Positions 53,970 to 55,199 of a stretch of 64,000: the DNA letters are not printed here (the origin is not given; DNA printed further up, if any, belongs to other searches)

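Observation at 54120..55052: dUTPase fused to a dCMP-deaminase-like domain that has lost all zinc ligands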

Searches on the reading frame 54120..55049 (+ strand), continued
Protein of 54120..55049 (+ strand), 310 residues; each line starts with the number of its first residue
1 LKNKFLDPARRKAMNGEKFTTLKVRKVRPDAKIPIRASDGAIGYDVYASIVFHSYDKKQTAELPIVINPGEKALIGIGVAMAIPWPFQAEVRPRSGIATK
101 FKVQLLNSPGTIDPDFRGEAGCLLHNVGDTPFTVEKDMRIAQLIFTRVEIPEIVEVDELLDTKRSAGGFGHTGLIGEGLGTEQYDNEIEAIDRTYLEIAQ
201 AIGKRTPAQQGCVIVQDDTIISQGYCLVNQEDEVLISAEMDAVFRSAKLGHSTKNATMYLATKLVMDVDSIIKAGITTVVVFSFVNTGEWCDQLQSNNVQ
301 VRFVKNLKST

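Call 25: predict_structure(alignment_id=A2)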
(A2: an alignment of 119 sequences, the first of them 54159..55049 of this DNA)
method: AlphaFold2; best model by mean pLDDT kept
length: 297 residues; sequences in the alignment: 119
mean_pLDDT: 88.1   pTM: 0.67
mean pLDDT of the five models: 88.1, 87.6, 87.4, 87.2, 83.4
residues with pLDDT >= 90: 197; 70-90: 67; 50-70: 22; < 50: 11
segments of 3 or more residues with pLDDT < 50: 156-164
pLDDT, mean of each block of 10 residues (from residue 1): 74 95 88 94 82 97 93 87 93 77 85 97 96 84 84 52 54 89 97 93 97 90 95 97 96 96 97 91 93 72
secondary structure, 60 per line:
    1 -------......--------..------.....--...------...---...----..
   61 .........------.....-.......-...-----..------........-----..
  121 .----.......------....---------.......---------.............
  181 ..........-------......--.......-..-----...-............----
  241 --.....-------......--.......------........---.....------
elements in order: E8-13 E30-34 E37-39 E46-48 E52-54 E59-69 E76-80 H82-88 E90-92 E106-113 E119-121 E126-132 E139-142 H152-158 H168-190 E198-203 E206-212 E221-223 H225-236 E243-247 H255-260 E263-269 H276-283 E287-291

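Call 27: fold_search(model_id=the predicted structure, library=pdb)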
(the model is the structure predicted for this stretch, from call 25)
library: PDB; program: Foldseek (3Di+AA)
matches with E <= 10: 980; with E <= 0.001: 350
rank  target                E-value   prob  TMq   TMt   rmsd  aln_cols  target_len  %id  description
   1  7n6s_C                1.2e-13  1.00  0.37  0.73  12.8       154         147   40  Crystal Structure of deoxyuridine 5'-triphosphate nucleotidohydrolase from Rickettsia prowazekii str. Madrid E in comp (released 2021-06-23)
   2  7pwx_JJJ              2.1e-13  1.00  0.37  0.83  10.1       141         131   38  dUTPase from M. tuberculosis in complex with Stl (released 2022-12-28)
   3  3mbq_C                2.8e-13  1.00  0.37  0.77  11.5       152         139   37  Crystal structure of deoxyuridine 5-triphosphate nucleotidohydrolase from Brucella melitensis, orthorhombic crystal fo (released 2010-04-21)
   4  7n6s_D                2.9e-13  1.00  0.37  0.77  12.0       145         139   38  Crystal Structure of deoxyuridine 5'-triphosphate nucleotidohydrolase from Rickettsia prowazekii str. Madrid E in comp (released 2021-06-23)
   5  8xhm                  3.8e-13  1.00  0.37  0.77  12.3       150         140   33  Crystal structure of Nocardia seriolae dUTP diphosphatase (released 2024-11-13)
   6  3loj                  4.2e-13  1.00  0.38  0.69  12.5       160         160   38  Structure of Mycobacterium tuberculosis dUTPase H145A mutant (released 2010-08-11)
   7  8hrv_A                4.8e-13  1.00  0.37  0.75  12.9       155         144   35  dutpase of helicobacter pylori 26695 (released 2024-01-17)
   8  3hza                  5.1e-13  1.00  0.38  0.68  12.6       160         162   38  Crystal structure of dUTPase H145W mutant (released 2009-11-24)
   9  8hrv_B                6.1e-13  1.00  0.37  0.75  12.8       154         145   35  dutpase of helicobacter pylori 26695 (released 2024-01-17)
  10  7n56_L                6.5e-13  1.00  0.37  0.77  11.3       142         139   38  Crystal Structure of deoxyuridine 5'-triphosphate nucleotidohydrolase from Rickettsia prowazekii str. Madrid E (released 2021-07-07)
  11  3h6d                  6.9e-13  1.00  0.38  0.76   9.5       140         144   38  Structure of the mycobacterium tuberculosis DUTPase D28N mutant (released 2009-11-24)
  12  1sm8_C                6.9e-13  1.00  0.38  0.84  10.0       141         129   38  M. tuberculosis dUTPase complexed with chromium and dUTP (released 2004-03-16)
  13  8p8o_E                6.9e-13  1.00  0.37  0.81  10.1       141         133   38  M. tuberculosis dUTPase - Stl1-159 (StlNT) complex structure (released 2024-11-27)
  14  8p8o_C                7.3e-13  1.00  0.37  0.81  10.5       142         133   38  M. tuberculosis dUTPase - Stl1-159 (StlNT) complex structure (released 2024-11-27)
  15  4gk6                  7.3e-13  1.00  0.37  0.79  10.8       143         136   35  X-ray crystal structure of a hypothetical deoxyuridine 5-triphosphate nucleotidohydrolase from Mycobacterium abscessus (released 2012-12-19)
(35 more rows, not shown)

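Call 34: find_encoding_contigs(protein=P0008, flank=8000, max_places=2)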
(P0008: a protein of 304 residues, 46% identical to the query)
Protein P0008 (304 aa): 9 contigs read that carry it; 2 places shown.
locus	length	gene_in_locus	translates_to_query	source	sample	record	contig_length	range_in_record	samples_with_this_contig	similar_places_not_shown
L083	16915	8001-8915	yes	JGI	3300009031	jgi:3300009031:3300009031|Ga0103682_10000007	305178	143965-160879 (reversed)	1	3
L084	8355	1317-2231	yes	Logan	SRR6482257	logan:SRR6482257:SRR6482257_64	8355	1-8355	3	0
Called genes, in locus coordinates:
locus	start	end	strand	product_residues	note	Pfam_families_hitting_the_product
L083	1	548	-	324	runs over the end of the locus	PF01408:GFO_IDH_MocA, PF02629:CoA_binding (weak), PF02894:GFO_IDH_MocA_C, PF22725:GFO_IDH_MocA_C3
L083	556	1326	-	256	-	-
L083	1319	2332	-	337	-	PF01070:FMN_dh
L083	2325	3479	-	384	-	PF00202:Aminotran_3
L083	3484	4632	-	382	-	PF02350:Epimerase_2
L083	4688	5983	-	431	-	PF01336:tRNA_anti-codon, PF00152:tRNA-synt_2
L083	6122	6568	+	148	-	-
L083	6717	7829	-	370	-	PF02353:CMAS, PF13489:Methyltransf_23, PF01728:FtsJ (weak), PF08241:Methyltransf_11, PF08242:Methyltransf_12, PF13649:Methyltransf_25, PF13847:Methyltransf_31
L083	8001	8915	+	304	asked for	PF22769:DCD (weak), PF00692:dUTPase, PF00383:dCMP_cyt_deam_1 (faint)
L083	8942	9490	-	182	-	-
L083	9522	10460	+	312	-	PF01479:S4 (weak), PF00849:PseudoU_synth_2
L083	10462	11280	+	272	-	-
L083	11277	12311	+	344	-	-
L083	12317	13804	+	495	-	PF01743:PolyA_pol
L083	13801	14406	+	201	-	PF00625:Guanylate_kin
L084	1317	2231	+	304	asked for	PF22769:DCD (weak), PF00692:dUTPase, PF00383:dCMP_cyt_deam_1 (faint)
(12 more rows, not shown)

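Call 54: list_cluster_members(proteins=[P0001])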
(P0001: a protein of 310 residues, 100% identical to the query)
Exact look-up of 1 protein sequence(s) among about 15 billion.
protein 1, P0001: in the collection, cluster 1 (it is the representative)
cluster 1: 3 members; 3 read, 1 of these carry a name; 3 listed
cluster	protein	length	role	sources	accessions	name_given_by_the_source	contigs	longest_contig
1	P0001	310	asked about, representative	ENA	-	-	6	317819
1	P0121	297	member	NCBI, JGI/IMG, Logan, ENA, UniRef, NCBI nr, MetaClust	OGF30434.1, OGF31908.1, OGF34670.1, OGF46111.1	hypothetical protein A2533_04295 [Candidatus Falkowbacteria bacterium RIFOXYD2_FULL_35_9] | dUTP diphosphatase n=1 Tax=Candidatus Falkowbacteria bacterium RIFOXYC2_FULL_36_12 ... | MAG: hypothetical protein A2300_03570 [Candidatus Falkowbacteria bacterium ...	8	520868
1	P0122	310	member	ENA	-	-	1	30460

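Call 71: find_encoding_contigs(protein=P0028, flank=5000, max_places=1)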
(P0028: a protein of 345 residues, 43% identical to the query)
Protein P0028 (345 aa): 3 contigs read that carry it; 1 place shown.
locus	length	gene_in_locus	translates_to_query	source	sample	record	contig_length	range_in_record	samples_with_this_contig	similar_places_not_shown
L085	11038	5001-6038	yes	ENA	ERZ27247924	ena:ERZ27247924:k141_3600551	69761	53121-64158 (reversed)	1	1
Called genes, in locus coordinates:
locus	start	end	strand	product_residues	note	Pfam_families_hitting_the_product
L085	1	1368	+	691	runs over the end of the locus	PF03483:B3_4, PF03484:B5, PF17759:tRNA_synthFbeta, PF03147:FDX-ACB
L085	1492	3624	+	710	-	PF02518:HATPase_c, PF00204:DNA_gyraseB, PF01751:Toprim, PF00986:DNA_gyraseB_C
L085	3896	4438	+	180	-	PF02357:NusG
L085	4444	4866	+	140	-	PF03946:Ribosomal_L11_N, PF00298:Ribosomal_L11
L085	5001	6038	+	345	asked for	PF00692:dUTPase, PF22769:DCD, PF00383:dCMP_cyt_deam_1, PF14437:MafB19-deam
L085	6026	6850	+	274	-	PF00303:Thymidylat_synt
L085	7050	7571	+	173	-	PF00383:dCMP_cyt_deam_1, PF14437:MafB19-deam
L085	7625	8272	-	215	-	PF02223:Thymidylate_kin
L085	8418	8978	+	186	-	PF13207:AAA_17, PF13238:AAA_18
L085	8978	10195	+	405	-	PF00464:SHMT, PF00155:Aminotran_1_2 (weak)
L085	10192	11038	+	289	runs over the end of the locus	PF00763:THF_DHG_CYH, PF02882:THF_DHG_CYH_C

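Call 72: find_encoding_contigs(protein=P0081, flank=5000, max_places=1)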
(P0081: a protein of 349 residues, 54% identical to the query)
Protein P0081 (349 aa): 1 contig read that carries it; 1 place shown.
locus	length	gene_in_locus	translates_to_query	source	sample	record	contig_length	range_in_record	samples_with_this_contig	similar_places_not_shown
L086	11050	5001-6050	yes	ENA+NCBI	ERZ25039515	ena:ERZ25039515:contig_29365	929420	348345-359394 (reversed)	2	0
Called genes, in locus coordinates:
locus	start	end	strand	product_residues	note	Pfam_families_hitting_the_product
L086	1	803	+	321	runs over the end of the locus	PF00005:ABC_tran, PF13304:AAA_21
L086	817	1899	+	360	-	PF12679:ABC2_membrane_2, PF12698:ABC2_membrane_3, PF01061:ABC2_membrane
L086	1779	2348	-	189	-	-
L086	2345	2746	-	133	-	-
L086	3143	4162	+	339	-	PF01594:AI-2E_transport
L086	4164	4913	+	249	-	PF13649:Methyltransf_25 (weak), PF13847:Methyltransf_31 (weak), PF08241:Methyltransf_11, PF08242:Methyltransf_12 (weak)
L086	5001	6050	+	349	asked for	PF00692:dUTPase, PF22769:DCD, PF00383:dCMP_cyt_deam_1, PF14437:MafB19-deam (weak)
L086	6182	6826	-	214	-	PF00485:PRK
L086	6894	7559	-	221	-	PF13560:HTH_31, PF01381:HTH_3, PF12844:HTH_19, PF00011:HSP20, PF17886:ArsA_HSP20 (faint)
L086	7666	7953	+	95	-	-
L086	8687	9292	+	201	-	PF05257:CHAP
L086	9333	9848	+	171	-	PF13847:Methyltransf_31, PF13649:Methyltransf_25 (weak)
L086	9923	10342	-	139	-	PF01668:SmpB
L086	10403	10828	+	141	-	PF00692:dUTPase, PF22769:DCD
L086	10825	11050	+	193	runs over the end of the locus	PF13207:AAA_17 (weak), PF13238:AAA_18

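Call 73: find_encoding_contigs(protein=P0116, flank=5000, max_places=1)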
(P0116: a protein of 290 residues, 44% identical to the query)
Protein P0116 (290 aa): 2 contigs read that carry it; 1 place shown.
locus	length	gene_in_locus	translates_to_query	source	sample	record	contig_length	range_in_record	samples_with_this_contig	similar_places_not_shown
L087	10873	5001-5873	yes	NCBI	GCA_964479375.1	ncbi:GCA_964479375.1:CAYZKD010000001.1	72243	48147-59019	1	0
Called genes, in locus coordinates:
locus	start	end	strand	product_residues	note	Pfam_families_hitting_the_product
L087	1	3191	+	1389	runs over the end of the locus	PF14890:Intein_splicing, PF02518:HATPase_c, PF00204:DNA_gyraseB, PF14890:Intein_splicing, PF01751:Toprim, PF00986:DNA_gyraseB_C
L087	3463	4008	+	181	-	PF02357:NusG, PF00467:KOW (weak)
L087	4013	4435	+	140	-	PF03946:Ribosomal_L11_N, PF00298:Ribosomal_L11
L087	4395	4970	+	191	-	PF00383:dCMP_cyt_deam_1, PF14437:MafB19-deam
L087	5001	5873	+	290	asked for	PF22769:DCD, PF00692:dUTPase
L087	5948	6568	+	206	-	PF01712:dNK (weak), PF02223:Thymidylate_kin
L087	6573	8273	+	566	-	PF02511:Thy1, PF14528:LAGLIDADG_3 (faint), PF02511:Thy1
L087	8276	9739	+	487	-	PF02934:GatB_N, PF02637:GatB_Yqey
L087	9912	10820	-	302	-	PF01745:IPT, PF01715:IPPT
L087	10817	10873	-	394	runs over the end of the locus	PF00919:UPF0004, PF04055:Radical_SAM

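Call 74: find_encoding_contigs(protein=P0037, flank=5000, max_places=1)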
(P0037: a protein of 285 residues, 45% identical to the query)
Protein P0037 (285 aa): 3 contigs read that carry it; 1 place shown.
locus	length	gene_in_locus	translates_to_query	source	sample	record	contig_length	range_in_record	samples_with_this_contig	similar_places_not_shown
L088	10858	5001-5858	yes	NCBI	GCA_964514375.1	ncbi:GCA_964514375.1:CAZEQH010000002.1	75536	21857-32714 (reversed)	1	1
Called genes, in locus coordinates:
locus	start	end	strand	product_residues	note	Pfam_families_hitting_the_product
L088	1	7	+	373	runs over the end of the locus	PF05496:RuvB_N, PF13177:DNA_pol3_delta2, PF13191:AAA_16 (faint), PF00004:AAA, PF13401:AAA_22 (faint), PF22608:DNAX_ATPase_lid, PF12169:DNA_pol3_gamma3, PF21694:DNA_pol3_delta_C (faint)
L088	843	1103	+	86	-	-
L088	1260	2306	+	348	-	PF18998:Flg_new_2 (weak)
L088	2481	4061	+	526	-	-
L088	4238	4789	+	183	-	PF18998:Flg_new_2 (weak)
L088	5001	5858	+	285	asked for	PF00692:dUTPase, PF22769:DCD, PF14437:MafB19-deam (weak), PF00383:dCMP_cyt_deam_1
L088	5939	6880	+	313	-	PF02618:YceG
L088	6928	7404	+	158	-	-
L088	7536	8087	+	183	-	PF01966:HD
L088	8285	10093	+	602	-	PF25919:BSH_CusB (faint), PF00364:Biotin_lipoyl (faint), PF25917:BSH_RND, PF25973:BSH_CzcB (weak), PF25954:Beta-barrel_RND_2 (faint), PF25990:Beta-barrel_YknX, PF25975:CzcB_C (faint), PF25989:YknX_C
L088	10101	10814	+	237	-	PF00005:ABC_tran, PF02463:SMC_N (weak)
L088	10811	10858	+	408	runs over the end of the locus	PF12704:MacB_PCD, PF02687:FtsX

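Call 84: find_encoding_contigs(protein=P0122, flank=3000, max_places=2)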
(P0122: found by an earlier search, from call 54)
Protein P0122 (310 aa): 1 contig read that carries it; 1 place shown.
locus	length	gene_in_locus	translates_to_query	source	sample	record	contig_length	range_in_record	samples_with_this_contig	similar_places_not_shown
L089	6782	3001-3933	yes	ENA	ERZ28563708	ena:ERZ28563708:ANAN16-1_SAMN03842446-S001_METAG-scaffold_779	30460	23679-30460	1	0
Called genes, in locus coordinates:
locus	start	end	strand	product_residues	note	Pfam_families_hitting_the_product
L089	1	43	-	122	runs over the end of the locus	-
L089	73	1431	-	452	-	PF01336:tRNA_anti-codon, PF00152:tRNA-synt_2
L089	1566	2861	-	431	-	PF01336:tRNA_anti-codon, PF00152:tRNA-synt_2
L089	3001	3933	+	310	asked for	PF22769:DCD, PF00692:dUTPase, PF00383:dCMP_cyt_deam_1 (weak)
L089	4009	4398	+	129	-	-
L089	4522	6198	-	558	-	-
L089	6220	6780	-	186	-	?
